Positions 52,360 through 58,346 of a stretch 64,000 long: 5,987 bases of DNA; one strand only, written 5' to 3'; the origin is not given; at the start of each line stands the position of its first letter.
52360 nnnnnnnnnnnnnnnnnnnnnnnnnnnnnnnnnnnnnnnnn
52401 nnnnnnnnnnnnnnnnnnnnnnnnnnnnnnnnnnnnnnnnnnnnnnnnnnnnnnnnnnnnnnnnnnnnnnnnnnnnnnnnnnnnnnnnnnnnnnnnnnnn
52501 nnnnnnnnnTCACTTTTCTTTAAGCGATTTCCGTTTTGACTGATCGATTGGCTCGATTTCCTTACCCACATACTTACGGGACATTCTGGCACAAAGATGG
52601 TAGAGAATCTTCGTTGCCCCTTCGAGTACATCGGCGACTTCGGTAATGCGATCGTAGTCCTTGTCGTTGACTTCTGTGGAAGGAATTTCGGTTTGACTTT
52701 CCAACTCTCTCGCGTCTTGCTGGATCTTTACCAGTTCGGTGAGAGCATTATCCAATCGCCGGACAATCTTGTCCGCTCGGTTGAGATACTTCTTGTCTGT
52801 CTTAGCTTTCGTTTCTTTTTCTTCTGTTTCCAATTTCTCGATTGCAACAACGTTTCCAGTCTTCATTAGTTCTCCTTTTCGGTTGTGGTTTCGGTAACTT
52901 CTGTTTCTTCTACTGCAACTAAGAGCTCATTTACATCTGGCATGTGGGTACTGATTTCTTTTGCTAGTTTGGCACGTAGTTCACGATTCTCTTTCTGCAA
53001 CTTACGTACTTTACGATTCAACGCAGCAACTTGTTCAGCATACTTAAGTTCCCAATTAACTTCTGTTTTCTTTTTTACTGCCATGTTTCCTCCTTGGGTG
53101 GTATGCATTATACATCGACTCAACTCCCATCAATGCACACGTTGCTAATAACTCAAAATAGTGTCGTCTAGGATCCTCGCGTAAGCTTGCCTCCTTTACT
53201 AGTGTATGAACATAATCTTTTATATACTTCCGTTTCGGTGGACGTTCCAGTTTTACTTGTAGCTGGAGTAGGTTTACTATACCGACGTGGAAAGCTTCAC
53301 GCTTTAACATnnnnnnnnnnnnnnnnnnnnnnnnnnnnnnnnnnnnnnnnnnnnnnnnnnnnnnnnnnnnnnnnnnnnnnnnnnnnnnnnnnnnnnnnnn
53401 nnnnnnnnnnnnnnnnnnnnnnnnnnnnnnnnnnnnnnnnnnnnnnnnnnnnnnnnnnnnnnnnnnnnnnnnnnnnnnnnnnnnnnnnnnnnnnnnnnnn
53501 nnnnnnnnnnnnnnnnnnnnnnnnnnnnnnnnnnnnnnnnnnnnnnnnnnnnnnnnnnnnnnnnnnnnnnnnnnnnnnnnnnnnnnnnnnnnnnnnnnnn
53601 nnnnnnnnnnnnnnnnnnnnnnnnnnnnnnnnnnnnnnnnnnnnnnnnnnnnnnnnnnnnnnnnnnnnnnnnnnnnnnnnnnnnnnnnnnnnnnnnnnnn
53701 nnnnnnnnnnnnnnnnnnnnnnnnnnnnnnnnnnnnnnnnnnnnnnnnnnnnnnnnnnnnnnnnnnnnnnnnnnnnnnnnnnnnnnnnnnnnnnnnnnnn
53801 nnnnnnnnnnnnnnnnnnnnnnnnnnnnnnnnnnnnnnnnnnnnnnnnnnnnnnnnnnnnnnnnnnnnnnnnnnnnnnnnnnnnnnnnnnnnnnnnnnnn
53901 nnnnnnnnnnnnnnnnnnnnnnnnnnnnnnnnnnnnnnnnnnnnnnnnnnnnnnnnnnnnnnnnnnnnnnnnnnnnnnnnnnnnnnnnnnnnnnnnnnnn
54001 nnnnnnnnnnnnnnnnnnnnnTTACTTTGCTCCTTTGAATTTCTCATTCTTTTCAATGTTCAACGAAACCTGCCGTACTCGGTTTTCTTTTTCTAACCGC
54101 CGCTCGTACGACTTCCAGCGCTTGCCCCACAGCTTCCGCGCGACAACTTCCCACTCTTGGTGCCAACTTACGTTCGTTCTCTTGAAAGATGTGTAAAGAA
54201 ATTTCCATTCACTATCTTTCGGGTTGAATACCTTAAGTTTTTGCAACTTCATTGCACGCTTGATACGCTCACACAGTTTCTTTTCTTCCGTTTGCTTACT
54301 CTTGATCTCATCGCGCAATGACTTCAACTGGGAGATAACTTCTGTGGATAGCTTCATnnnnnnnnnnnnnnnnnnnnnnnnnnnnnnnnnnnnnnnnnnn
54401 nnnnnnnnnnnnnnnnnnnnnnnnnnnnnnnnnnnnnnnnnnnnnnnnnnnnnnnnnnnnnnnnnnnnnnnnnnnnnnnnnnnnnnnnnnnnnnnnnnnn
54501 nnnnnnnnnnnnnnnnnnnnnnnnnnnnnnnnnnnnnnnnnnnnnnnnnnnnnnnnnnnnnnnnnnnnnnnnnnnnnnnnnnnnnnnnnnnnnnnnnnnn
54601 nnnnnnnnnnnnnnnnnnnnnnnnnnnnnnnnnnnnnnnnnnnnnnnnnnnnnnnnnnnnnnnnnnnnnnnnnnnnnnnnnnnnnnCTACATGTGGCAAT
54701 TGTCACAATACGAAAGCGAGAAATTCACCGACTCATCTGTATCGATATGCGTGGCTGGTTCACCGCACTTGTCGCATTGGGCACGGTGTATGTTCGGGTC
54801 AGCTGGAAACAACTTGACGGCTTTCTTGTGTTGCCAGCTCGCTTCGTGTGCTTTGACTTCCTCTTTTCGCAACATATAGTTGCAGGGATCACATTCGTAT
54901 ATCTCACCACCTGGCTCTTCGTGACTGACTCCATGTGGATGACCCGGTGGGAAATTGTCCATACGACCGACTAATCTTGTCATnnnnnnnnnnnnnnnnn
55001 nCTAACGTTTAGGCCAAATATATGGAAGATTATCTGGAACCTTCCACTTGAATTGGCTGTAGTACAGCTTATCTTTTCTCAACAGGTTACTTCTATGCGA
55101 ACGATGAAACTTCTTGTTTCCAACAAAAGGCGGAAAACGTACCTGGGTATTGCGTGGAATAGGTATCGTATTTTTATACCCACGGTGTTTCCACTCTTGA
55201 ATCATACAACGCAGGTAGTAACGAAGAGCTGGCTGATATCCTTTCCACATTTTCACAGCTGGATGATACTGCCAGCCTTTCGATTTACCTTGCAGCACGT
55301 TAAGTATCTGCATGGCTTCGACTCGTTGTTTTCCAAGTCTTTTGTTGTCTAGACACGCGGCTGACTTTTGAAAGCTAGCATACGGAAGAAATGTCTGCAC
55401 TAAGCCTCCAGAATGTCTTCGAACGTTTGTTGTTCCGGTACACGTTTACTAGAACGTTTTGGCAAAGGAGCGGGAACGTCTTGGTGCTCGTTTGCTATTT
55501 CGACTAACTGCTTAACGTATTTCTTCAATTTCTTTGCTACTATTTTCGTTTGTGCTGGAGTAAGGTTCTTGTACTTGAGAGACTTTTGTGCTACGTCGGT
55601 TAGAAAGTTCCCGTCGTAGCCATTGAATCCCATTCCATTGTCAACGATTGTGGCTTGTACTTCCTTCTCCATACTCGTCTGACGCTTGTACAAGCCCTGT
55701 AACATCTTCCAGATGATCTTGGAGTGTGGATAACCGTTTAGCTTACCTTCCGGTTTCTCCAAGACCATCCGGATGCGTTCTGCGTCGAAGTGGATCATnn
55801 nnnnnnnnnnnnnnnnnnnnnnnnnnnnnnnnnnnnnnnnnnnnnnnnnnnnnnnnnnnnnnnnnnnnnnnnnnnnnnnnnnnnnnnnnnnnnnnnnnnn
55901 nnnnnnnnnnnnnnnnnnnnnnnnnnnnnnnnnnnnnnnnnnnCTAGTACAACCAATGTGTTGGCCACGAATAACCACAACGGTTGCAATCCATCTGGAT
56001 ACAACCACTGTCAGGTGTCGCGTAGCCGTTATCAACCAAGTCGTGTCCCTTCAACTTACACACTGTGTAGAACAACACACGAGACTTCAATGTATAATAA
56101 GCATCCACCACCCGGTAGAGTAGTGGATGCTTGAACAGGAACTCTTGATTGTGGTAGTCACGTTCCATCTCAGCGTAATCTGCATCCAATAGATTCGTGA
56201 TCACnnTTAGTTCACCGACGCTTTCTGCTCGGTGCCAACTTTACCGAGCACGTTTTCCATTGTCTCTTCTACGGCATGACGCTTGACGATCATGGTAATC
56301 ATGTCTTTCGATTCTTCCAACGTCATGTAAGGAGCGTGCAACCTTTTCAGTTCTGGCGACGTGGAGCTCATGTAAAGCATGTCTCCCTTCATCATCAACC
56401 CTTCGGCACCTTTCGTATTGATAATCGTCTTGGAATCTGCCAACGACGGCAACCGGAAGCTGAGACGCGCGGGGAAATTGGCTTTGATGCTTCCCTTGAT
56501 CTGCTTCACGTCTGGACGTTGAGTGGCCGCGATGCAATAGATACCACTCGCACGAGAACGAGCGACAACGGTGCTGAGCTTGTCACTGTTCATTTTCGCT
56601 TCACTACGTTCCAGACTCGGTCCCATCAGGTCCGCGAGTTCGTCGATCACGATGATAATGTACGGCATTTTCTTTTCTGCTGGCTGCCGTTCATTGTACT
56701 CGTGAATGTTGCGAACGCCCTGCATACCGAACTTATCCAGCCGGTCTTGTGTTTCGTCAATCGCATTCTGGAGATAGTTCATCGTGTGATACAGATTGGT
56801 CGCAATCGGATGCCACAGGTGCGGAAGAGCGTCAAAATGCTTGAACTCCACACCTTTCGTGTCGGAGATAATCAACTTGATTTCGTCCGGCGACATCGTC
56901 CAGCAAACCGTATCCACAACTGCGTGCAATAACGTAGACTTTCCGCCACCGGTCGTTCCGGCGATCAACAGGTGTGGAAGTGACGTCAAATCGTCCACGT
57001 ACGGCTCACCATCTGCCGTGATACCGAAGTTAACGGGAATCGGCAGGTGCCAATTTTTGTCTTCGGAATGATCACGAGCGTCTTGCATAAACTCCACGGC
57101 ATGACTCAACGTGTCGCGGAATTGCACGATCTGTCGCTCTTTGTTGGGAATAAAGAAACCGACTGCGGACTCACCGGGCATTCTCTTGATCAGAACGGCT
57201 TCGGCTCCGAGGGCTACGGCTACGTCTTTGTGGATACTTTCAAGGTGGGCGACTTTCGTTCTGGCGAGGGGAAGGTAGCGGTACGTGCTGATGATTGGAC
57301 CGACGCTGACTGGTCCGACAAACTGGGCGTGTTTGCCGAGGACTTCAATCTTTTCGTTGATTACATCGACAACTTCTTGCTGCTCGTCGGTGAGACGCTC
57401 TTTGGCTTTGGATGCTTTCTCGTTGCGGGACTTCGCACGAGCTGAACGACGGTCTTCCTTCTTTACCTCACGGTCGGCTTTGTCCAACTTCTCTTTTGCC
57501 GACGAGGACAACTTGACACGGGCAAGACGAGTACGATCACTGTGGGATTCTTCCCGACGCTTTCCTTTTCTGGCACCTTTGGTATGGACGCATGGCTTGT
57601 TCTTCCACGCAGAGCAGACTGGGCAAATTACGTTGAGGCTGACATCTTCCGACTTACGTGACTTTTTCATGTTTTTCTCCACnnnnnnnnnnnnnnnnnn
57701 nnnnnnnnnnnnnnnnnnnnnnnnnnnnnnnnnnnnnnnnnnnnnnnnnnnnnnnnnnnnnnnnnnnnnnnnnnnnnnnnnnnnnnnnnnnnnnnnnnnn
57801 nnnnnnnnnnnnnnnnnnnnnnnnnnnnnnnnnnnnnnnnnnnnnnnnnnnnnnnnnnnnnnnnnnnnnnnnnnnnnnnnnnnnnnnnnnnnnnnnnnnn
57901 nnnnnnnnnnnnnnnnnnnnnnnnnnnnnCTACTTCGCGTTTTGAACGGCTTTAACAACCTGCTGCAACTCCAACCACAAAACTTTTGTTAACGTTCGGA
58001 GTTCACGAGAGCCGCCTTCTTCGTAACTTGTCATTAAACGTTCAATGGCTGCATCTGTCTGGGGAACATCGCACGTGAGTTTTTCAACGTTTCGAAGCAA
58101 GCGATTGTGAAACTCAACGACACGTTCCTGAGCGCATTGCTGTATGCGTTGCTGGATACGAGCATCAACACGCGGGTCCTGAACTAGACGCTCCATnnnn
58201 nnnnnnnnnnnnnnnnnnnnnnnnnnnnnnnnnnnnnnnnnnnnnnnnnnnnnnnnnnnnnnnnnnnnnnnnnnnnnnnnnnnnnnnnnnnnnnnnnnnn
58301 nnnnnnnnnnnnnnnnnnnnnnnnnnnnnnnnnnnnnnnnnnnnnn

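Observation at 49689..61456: Over-represented oriented 12-mer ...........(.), at least 10 copies within 12 kb, located inside genes in all three reading frames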

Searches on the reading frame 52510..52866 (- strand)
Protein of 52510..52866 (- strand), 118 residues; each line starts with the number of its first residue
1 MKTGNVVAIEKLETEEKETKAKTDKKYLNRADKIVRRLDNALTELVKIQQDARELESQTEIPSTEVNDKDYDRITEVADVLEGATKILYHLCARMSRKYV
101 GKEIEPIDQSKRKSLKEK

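Call 23: search_protein_families(library=pfam, proteins=[window:52510-52866:-], max_evalue=0.05)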
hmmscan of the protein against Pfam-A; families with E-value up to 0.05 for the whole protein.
window:52510-52866:- (118 aa): 4 families
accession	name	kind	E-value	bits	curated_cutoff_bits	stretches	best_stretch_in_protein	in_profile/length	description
PF14523.12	Syntaxin_2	-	0.01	16.3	26.5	1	21-62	66-107/134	Syntaxin-like protein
PF19320.4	GlfT2_domain3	-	0.019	15.1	27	1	24-88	28-95/197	Galactofuranosyltransferase-2, domain 3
PF05482.18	Serendipity_A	-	0.026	13.7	35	1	12-86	84-157/541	Serendipity locus alpha protein (SRY-A)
PF14235.11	DUF4337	-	0.038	14.6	27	1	8-60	56-108/161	Domain of unknown function (DUF4337)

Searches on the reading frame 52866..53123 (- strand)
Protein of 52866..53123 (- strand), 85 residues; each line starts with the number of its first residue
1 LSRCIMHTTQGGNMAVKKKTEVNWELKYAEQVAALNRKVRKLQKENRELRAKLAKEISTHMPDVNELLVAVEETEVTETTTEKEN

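Call 23: search_protein_families(library=pfam, proteins=[window:52866-53123:-], max_evalue=0.05)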
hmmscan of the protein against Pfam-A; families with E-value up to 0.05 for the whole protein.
window:52866-53123:- (85 aa): 9 families
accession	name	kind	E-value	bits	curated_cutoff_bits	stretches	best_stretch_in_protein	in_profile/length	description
PF11365.13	SOGA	-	0.0011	20.3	31.1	1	11-49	55-94/94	Protein SOGA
PF08701.16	GN3L_Grn1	-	0.0045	17.5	22.3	1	29-78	8-59/77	GNL3L/Grn1 putative GTPase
PF05812.17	Herpes_BLRF2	-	0.0055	17.3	25.8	1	32-80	4-49/119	Herpesvirus BLRF2 protein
PF01486.22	K-box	-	0.013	16.1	30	1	28-53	67-92/93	K-box region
PF01166.23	TSC22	-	0.017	15.7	30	1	30-57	21-48/57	TSC-22/dip/bun family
PF05008.21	V-SNARE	-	0.02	15.8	25.9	1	25-70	9-54/92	Vesicle transport v-SNARE protein N-terminus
PF04977.20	DivIC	-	0.025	14.8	28.9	1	29-54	23-48/80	Septum formation initiator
PF05531.17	NPV_P10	-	0.04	14.8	29.8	0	30-73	11-56/75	Nucleopolyhedrovirus P10 protein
PF09748.14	Med10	-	0.049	14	23.3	0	28-66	77-115/119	Transcription factor subunit Med10 of Mediator complex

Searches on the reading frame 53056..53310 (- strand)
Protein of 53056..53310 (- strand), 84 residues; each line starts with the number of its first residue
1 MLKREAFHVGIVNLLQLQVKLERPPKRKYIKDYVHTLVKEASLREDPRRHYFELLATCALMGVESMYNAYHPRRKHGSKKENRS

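Call 23: search_protein_families(library=pfam, proteins=[window:53056-53310:-], max_evalue=0.05)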
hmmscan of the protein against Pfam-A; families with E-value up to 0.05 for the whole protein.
window:53056-53310:- (84 aa): 1 family
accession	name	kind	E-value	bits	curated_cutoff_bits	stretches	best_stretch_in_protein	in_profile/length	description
PF18700.6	Castor1_N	-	0.039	14.3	26.5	0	25-57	7-39/61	Cytosolic arginine sensor for mTORC1 subunit 1 N-terminal domain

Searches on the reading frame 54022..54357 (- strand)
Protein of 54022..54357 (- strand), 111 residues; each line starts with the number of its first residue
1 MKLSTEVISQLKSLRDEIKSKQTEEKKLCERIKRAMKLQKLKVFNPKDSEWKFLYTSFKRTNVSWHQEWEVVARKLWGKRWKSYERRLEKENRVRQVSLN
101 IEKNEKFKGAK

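Call 23: search_protein_families(library=pfam, proteins=[window:54022-54357:-], max_evalue=0.05)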
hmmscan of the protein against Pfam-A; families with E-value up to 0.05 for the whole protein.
window:54022-54357:- (111 aa): 1 family
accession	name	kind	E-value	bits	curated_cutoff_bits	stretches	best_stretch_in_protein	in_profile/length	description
PF20400.3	BAR_4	-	0.01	16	27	1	3-37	29-63/192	BAR-like domain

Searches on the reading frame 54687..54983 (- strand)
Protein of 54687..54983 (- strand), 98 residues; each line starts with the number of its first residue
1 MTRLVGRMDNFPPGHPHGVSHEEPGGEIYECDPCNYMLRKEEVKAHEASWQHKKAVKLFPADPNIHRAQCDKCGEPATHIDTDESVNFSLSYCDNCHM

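Call 23: search_protein_families(library=pfam, proteins=[window:54687-54983:-], max_evalue=0.05)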
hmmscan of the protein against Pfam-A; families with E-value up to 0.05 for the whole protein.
window:54687-54983:- (98 aa): 2 families
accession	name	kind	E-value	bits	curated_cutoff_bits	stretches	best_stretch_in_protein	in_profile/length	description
PF14354.12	Lar_restr_allev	-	0.015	16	28.6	0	69-98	5-33/58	Restriction alleviation protein Lar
PF06220.18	zf-U1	-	0.022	14.9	22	1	29-57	4-35/38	U1 zinc finger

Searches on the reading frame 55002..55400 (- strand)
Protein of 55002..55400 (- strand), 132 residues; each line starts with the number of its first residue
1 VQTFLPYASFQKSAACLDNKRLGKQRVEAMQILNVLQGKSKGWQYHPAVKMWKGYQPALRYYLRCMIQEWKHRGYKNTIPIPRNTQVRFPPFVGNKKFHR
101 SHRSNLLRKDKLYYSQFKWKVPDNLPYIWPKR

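Call 22: search_protein_families(library=pfam, proteins=[window:55002-55400:-], max_evalue=0.05)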
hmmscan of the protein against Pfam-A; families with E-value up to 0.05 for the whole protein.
window:55002-55400:- (132 aa): 1 family
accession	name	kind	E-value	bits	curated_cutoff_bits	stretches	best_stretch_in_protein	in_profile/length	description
PF03013.19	Pyr_excise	-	3.9e-27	94.9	23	1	1-79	1-77/81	Pyrimidine dimer DNA glycosylase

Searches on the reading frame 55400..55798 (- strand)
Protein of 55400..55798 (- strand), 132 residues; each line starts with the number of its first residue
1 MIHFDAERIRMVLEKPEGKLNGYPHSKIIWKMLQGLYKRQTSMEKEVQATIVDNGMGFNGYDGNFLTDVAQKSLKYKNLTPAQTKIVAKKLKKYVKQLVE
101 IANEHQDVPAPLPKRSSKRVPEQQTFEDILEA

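Call 22: search_protein_families(library=pfam, proteins=[window:55400-55798:-], max_evalue=0.05)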
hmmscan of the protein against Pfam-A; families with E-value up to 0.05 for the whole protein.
window:55400-55798:- (132 aa): 1 family
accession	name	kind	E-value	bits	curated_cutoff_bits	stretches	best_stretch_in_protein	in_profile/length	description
PF18869.6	HEPN_RnaseLS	-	0.0076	17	29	1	12-97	17-98/124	RnaseLS-like HEPN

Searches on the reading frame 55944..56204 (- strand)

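Call 22: search_protein_families(library=pfam, proteins=[window:55944-56204:-], max_evalue=0.05)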
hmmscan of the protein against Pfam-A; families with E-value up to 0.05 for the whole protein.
window:55944-56204:- (86 aa): 1 family
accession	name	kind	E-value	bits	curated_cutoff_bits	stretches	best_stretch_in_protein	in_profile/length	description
PF22191.2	IBR_1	-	0.046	14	27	0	65-80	16-31/47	IBR domain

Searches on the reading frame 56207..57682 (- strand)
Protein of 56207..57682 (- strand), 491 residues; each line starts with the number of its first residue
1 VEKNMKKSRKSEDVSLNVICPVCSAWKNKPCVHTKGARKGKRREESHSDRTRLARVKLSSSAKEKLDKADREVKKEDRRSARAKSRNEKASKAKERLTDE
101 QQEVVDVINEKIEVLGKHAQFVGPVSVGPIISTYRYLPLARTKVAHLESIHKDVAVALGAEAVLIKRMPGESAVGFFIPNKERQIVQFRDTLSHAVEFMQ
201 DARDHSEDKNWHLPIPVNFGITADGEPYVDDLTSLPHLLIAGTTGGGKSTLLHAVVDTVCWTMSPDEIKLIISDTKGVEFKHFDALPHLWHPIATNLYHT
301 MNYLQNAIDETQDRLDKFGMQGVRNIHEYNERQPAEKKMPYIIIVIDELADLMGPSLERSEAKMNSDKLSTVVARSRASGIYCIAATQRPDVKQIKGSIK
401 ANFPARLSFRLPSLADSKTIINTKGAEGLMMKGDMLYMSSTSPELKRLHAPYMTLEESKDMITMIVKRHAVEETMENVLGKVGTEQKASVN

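Call 8: search_protein_families(library=pfam, proteins=[window:56207-57682:-], max_evalue=0.01)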
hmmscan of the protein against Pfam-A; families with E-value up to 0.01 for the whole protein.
window:56207-57682:- (491 aa): 5 families
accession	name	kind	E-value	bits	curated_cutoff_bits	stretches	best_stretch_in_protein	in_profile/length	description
PF01580.24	FtsK_SpoIIIE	-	1.6e-32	113.2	24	1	212-391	15-220/221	FtsK/SpoIIIE family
PF17854.6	FtsK_alpha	-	1.3e-11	45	22.9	1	90-180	11-101/101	FtsK alpha domain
PF01935.23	DUF87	-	2e-05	25.2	23.2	1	236-465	24-186/220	Helicase HerA, central domain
PF00004.35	AAA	-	3.9e-05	24.5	21.2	1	238-391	1-112/131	ATPase family associated with various cellular activities (AAA)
PF24623.2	Phage_zn_bind_8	-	0.00011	22.3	24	1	18-55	12-46/57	Putative DNA-binding phage zinc finger domain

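Call 9: search_protein_families(library=phrogs, proteins=[window:56207-57682:-], max_evalue=0.001)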
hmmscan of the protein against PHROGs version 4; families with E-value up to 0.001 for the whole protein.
window:56207-57682:- (491 aa): 5 families
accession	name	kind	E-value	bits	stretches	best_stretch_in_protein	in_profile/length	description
phrog_1358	-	moron, auxiliary metabolic gene and host takeover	1e-70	239.7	1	84-477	465-838/1382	FtsK/SpoIIIE-like protein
phrog_3551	-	moron, auxiliary metabolic gene and host takeover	5.6e-52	177.7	1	142-460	352-654/758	FtsK/SpoIIIE-like protein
phrog_17074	-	unknown function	3e-07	30.3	1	216-409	182-381/621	-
phrog_2666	-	head and packaging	2e-05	24.5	1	237-440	323-506/555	terminase large subunit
phrog_24831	-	unknown function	8.1e-05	22.4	1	216-416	270-451/700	-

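Call 12: find_related_loci(query=window:56207-57682:-, collection=viral_contigs, flank=10000)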
Query window:56207-57682:- (491 aa) in viral_contigs; peptide patterns used: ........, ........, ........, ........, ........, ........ (x = any residue, [..] = any of these).
8 stretches matched a pattern, but none encodes a relative of the query by tblastn (E <= 1e-3).

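Call 25: search_dna_similar(query=window:56207-57682:-, collection=phages, mode=protein, max_rows=15)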
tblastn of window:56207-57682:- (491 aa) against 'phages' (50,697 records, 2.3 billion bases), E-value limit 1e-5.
Records with a match: 374; places in all: 374; records where one place covers at least 80% of the query: 0.
Best place of each record, by identity: <60% 374.
By first word of the organism name: Bacillus 242; Mycobacterium 54; Bacteriophage 32; Listeria 10; Staphylococcus 8; Geobacillus 8; Ralstonia 5; Enterococcus 4; Acinetobacter 2; Cylindrospermopsis 2; and 6 more.
By host as written in the record: - 46; Mycobacterium smegmatis mc2 155 43; Bacillus subtilis 29; Bacillus cereus 25; Bacillus megaterium 13; Bacillus pumilus BL8 11; Listeria monocytogenes 9; Bacillus thuringiensis subsp. kurstaki 8; and 93 more.
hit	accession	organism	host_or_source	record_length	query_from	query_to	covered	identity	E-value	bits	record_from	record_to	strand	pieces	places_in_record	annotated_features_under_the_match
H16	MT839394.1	Bacteriophage sp.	human fecal samples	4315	90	471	78%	32.9%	7e-57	209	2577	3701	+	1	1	record has no annotation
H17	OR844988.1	Staphylococcus phage SA 1306 Kay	Staphylococcus aureus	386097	93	469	77%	33.2%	1e-61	223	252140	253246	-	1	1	record has no annotation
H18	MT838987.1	Bacteriophage sp.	human fecal samples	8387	83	469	79%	32.3%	3e-56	207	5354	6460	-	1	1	record has no annotation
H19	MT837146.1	Bacteriophage sp.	human fecal samples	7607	123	472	71%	35.4%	3e-54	202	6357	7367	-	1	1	record has no annotation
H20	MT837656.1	Bacteriophage sp.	human fecal samples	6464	106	465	73%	34.2%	5e-57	210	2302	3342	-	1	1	record has no annotation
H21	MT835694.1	Bacteriophage sp.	human fecal samples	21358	138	489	72%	34.6%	4e-56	207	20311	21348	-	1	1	record has no annotation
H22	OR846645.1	Enterococcus phage Efs 1-1-1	Enterococcus faecalis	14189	105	472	75%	32.9%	7e-57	209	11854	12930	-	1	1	record has no annotation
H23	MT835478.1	Bacteriophage sp.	human fecal samples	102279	125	478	72%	34.1%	1e-56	209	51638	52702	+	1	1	record has no annotation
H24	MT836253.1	Bacteriophage sp.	human fecal samples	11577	87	476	79%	30.6%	2e-53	199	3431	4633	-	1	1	record has no annotation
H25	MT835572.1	Bacteriophage sp.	human fecal samples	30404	92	465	76%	31.7%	9e-54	201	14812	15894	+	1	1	record has no annotation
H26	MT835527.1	Bacteriophage sp.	human fecal samples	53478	125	465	69%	34.8%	5e-50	190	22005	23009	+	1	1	record has no annotation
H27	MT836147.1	Bacteriophage sp.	human fecal samples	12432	122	465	70%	34.4%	1e-56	209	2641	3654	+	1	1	record has no annotation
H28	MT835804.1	Bacteriophage sp.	human fecal samples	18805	123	482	73%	32.8%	6e-50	189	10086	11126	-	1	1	record has no annotation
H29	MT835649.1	Bacteriophage sp.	human fecal samples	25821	123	465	70%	34.4%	9e-53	197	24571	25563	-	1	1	record has no annotation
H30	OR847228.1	Listeria phage LM 4-11-1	Listeria monocytogenes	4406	93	478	79%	30.2%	1e-56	209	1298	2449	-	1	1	record has no annotation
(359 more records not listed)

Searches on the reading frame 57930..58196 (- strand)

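Call 22: search_protein_families(library=pfam, proteins=[window:57930-58196:-], max_evalue=0.05)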
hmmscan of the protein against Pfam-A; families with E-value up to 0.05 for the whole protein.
window:57930-58196:- (88 aa): 2 families
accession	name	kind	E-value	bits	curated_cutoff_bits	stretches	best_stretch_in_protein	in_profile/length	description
PF07093.16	SGT1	-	0.024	13.6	30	1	9-51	164-206/587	SGT1 protein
PF19443.4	DAHL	-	0.035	14.3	38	1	23-84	24-86/221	DAHL domain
